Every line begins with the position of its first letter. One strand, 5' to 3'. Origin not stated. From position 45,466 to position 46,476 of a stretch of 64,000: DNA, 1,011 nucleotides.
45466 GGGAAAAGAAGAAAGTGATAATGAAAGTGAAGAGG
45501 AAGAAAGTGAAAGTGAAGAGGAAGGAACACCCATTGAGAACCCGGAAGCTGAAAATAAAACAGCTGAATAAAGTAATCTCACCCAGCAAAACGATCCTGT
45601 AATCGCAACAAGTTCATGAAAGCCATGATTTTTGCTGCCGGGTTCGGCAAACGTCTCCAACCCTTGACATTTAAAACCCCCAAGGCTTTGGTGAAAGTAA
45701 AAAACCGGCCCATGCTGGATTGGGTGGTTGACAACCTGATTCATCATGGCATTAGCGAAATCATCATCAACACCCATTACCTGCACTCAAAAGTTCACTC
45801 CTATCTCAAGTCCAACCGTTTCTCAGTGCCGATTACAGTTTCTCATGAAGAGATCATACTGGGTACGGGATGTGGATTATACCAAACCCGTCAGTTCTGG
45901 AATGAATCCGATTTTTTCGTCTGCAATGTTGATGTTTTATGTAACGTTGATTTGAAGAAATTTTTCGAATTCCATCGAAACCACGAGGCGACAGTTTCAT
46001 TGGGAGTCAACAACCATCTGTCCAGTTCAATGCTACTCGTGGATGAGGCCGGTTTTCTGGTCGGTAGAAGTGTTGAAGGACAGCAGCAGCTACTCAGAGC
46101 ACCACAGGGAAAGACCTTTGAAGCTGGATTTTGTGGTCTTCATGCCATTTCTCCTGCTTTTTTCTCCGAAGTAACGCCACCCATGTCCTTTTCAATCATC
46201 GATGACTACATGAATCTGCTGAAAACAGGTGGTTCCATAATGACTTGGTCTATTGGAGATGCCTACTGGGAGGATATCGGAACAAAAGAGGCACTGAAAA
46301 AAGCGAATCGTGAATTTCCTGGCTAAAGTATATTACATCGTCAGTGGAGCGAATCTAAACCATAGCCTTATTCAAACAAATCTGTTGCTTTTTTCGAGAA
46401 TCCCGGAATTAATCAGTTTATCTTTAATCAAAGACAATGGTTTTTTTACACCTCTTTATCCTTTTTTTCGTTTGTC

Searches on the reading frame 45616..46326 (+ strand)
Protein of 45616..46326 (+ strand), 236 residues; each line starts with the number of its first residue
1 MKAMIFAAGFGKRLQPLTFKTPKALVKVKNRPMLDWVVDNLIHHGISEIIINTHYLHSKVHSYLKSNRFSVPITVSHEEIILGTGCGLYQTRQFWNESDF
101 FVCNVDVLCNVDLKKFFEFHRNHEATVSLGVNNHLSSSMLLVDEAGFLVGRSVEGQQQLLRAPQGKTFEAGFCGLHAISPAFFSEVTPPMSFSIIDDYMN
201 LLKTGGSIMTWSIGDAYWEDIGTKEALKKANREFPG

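Call 65: search_protein_families(library=ncbifam, proteins=[window:45616-46326:+], max_evalue=1e-10)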
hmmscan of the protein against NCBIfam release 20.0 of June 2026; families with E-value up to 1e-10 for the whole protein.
window:45616-46326:+ (236 aa): 10 families
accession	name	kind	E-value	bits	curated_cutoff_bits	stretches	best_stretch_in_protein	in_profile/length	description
NF045761.1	NAMPUrTaseMurU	equivalog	2.1e-34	119.4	250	1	1-232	1-225/226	N-acetylmuramate alpha-1-phosphate uridylyltransferase MurU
TIGR01208.1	rmlA_long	equivalog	5.4e-23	81.4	320.25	1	2-232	1-232/353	glucose-1-phosphate thymidylyltransferase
TIGR03992.1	Arch_glmU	subfamily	1.9e-22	79.7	292.1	1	1-142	1-141/393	bifunctional sugar-1-phosphate nucleotidylyltransferase/acetyltransferase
NF045697.1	MurNAcPUrMurU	equivalog_domain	2.8e-21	76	370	1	4-230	1-224/229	N-acetylmuramate alpha-1-phosphate uridylyltransferase MurU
NF041313.1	UDPGP_AglF_Halo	equivalog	3.6e-20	72.4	400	1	1-133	1-132/234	UTP--glucose-1-phosphate uridylyltransferase AglF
NF052502.1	man1P_GTase_Rv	exception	5.1e-20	71.6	440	1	2-230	2-226/352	mannose-1-phosphate guanylyltransferase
NF049965.1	GlMnHpPGnyltfHddC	equivalog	8.3e-18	64.8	300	1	1-116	1-115/221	D-glycero-D-manno-heptose 1-phosphate guanosyltransferase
NF041173.1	Sug_nt_acttase_Thmprot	equivalog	2.8e-13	49.6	600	1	1-149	1-147/405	bifunctional sugar-1-phosphate nucleotidylyltransferase/acetyltransferase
TIGR02623.1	G1P_cyt_trans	equivalog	2.1e-11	43.8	300.25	0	1-66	1-66/255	glucose-1-phosphate cytidylyltransferase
TIGR01099.1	galU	equivalog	8.2e-11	42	326.8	0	1-63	2-64/261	UTP--glucose-1-phosphate uridylyltransferase GalU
